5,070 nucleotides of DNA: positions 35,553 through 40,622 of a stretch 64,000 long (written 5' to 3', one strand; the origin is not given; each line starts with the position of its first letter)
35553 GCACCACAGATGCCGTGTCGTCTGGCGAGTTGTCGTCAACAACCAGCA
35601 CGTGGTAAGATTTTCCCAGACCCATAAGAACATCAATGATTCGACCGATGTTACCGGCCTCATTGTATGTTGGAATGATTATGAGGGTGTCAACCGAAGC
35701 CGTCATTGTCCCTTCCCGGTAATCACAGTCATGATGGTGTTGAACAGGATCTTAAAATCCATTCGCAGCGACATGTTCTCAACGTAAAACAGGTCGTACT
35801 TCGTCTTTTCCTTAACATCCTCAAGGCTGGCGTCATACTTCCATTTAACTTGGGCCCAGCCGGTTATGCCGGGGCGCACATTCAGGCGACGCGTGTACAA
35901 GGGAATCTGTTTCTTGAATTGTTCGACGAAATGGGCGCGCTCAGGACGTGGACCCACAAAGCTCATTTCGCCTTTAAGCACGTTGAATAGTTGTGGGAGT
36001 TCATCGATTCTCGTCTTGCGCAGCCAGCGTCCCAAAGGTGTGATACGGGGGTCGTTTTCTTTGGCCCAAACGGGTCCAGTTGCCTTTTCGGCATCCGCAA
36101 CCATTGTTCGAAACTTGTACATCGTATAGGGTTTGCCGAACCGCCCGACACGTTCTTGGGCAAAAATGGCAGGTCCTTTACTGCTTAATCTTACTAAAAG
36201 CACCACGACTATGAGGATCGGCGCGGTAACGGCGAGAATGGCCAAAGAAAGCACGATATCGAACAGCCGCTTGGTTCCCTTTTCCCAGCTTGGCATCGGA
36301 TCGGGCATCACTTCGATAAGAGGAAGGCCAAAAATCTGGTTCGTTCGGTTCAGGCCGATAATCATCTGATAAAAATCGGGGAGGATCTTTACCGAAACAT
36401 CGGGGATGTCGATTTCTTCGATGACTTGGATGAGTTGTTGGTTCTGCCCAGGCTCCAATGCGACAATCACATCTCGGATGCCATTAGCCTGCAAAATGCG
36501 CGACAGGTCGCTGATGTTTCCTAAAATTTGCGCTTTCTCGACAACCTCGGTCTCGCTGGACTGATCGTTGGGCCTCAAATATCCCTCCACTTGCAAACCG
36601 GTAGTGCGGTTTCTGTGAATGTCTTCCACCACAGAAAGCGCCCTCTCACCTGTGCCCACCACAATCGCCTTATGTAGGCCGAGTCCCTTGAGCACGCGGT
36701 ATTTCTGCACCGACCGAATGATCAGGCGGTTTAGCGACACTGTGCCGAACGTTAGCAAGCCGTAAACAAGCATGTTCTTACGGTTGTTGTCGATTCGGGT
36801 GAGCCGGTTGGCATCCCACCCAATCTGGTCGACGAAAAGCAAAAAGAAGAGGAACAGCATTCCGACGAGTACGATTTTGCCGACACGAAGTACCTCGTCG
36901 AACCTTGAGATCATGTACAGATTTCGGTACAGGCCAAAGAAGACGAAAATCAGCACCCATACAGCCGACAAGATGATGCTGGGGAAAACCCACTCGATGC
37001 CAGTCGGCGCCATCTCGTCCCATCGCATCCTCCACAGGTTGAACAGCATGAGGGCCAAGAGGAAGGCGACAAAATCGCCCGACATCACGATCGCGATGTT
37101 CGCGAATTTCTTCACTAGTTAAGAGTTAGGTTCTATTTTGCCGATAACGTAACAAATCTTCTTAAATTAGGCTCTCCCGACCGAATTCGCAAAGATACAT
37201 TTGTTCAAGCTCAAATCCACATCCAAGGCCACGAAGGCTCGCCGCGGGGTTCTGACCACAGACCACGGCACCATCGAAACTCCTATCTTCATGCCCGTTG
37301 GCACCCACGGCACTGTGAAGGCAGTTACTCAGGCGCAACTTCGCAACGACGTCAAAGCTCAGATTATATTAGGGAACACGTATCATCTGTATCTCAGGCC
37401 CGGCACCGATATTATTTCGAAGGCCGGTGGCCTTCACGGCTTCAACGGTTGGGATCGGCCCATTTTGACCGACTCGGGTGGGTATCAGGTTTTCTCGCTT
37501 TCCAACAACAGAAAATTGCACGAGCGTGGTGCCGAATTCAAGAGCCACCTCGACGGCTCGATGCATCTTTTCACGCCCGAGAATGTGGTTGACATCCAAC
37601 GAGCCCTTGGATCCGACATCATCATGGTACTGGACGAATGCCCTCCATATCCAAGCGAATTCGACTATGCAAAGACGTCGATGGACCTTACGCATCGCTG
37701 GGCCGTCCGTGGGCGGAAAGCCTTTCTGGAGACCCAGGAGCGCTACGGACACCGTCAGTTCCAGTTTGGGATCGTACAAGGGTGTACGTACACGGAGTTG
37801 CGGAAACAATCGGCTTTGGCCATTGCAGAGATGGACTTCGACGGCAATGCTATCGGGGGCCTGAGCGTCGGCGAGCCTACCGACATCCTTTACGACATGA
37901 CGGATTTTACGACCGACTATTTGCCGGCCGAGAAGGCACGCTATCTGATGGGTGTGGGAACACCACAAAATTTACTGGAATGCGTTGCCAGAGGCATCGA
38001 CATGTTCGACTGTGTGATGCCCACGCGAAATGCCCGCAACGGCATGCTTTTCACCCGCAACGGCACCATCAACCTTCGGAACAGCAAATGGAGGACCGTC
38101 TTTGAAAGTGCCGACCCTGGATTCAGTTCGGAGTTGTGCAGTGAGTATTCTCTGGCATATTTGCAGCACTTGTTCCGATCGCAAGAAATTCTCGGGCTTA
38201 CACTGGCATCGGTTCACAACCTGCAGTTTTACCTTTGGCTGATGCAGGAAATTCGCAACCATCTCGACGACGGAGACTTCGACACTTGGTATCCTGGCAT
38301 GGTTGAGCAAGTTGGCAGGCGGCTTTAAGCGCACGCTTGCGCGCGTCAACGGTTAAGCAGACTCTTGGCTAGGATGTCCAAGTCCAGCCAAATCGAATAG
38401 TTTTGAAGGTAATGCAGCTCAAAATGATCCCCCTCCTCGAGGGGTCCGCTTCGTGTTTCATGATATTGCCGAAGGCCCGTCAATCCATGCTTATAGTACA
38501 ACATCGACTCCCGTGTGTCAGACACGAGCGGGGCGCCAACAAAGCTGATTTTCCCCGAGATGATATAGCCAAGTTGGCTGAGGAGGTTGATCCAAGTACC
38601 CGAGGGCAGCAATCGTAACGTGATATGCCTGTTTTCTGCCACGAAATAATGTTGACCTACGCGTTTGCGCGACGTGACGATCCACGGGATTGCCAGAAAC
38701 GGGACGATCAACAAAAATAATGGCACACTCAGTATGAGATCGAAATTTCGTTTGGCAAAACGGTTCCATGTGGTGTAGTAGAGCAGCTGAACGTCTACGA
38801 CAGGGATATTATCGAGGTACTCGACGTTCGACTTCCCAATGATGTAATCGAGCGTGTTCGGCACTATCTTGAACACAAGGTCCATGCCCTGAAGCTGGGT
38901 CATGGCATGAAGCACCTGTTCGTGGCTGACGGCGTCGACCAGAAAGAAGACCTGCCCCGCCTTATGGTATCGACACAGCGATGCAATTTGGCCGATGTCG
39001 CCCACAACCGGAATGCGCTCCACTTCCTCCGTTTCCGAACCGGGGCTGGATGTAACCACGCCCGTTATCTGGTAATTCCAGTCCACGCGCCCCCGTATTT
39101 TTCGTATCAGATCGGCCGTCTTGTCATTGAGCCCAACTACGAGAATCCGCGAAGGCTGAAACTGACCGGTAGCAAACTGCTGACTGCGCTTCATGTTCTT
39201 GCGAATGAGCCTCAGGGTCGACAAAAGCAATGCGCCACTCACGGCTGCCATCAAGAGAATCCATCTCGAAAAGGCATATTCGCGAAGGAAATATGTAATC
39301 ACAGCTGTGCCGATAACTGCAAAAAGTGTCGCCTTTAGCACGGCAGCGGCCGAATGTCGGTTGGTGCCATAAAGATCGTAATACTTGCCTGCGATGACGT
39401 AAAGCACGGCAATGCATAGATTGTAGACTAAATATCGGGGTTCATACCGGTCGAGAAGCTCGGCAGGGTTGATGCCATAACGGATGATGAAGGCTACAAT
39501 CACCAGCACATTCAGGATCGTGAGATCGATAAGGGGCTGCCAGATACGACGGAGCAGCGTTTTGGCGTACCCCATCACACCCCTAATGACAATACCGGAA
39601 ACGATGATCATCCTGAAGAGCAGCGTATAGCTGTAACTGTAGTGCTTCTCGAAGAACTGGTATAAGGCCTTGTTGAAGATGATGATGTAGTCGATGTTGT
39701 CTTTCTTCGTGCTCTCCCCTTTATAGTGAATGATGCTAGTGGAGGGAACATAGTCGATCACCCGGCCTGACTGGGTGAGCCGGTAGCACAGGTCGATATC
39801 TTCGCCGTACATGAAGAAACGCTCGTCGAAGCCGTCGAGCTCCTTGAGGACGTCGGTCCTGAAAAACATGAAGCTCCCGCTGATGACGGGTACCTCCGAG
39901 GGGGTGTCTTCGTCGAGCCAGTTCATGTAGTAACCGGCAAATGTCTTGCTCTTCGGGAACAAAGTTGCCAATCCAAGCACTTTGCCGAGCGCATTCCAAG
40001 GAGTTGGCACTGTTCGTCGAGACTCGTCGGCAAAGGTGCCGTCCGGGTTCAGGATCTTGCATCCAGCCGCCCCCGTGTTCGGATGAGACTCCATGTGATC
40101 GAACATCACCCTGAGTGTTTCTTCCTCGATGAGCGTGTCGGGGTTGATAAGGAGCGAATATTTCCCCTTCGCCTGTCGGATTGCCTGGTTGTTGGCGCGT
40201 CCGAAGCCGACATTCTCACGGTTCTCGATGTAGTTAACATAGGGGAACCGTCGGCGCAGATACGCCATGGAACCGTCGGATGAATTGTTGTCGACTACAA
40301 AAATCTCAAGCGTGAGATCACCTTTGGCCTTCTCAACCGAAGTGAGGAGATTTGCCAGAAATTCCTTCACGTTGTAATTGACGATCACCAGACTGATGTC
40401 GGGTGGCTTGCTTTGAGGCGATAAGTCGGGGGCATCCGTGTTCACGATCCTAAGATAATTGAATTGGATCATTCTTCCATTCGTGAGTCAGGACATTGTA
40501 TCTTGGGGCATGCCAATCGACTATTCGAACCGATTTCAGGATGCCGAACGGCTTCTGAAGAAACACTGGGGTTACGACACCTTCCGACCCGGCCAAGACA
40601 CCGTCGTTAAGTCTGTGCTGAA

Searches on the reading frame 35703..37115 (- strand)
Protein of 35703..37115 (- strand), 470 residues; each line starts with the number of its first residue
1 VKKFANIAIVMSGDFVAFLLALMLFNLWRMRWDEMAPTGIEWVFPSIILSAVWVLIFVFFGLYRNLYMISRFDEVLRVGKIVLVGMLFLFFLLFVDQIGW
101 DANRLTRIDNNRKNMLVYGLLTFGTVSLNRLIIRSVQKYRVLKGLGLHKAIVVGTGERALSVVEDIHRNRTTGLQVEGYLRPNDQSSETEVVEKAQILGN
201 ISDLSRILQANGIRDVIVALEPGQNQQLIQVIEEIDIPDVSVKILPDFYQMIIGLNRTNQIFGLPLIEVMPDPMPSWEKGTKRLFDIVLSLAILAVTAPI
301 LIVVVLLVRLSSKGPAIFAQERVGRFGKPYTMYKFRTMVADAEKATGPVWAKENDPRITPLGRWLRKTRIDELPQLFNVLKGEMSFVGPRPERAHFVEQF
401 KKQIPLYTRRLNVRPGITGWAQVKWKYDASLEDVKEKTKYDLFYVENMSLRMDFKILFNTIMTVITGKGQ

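Call 80: search_protein_families(library=pfam, proteins=[window:35703-37115:-], max_evalue=0.00001)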
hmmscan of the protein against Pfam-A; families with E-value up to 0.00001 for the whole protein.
window:35703-37115:- (470 aa): 2 families
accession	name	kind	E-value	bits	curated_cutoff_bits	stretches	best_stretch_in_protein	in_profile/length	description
PF02397.22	Bac_transf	-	1.7e-71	239.9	27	1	282-465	1-178/179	Bacterial sugar transferase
PF13727.12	CoA_binding_3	-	6.7e-13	49.5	25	1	60-245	3-174/175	CoA-binding domain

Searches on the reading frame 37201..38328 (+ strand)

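Call 80: search_protein_families(library=pfam, proteins=[window:37201-38328:+], max_evalue=0.00001)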
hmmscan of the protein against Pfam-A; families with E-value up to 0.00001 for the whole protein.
window:37201-38328:+ (375 aa): 1 family
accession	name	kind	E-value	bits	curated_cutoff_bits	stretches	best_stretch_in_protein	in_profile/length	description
PF01702.25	TGT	-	1e-151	505.5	26.3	1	12-370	2-354/357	Queuine tRNA-ribosyltransferase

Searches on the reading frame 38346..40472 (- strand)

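Call 80: search_protein_families(library=pfam, proteins=[window:38346-40472:-], max_evalue=0.00001)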
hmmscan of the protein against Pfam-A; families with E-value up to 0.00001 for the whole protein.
window:38346-40472:- (708 aa): 6 families
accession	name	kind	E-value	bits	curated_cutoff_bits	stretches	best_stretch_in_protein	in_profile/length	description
PF00535.33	Glycos_transf_2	-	4e-23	82.6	23.3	1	27-187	1-165/168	Glycosyl transferase family 2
PF13641.12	Glyco_tranf_2_3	-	8.4e-19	68.9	27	1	24-256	1-218/230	Glycosyltransferase like family 2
PF13727.12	CoA_binding_3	-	1.7e-14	54.6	25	1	369-529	12-166/175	CoA-binding domain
PF13632.12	Glyco_trans_2_3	-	5.3e-10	39.9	27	1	107-330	3-187/198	Glycosyl transferase family group 2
PF02397.22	Bac_transf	-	6.5e-10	39.3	27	1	628-705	88-174/179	Bacterial sugar transferase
PF13712.12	Glyco_tranf_2_5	-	1.6e-06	28.4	27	1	89-258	40-198/210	Glycosyltransferase like family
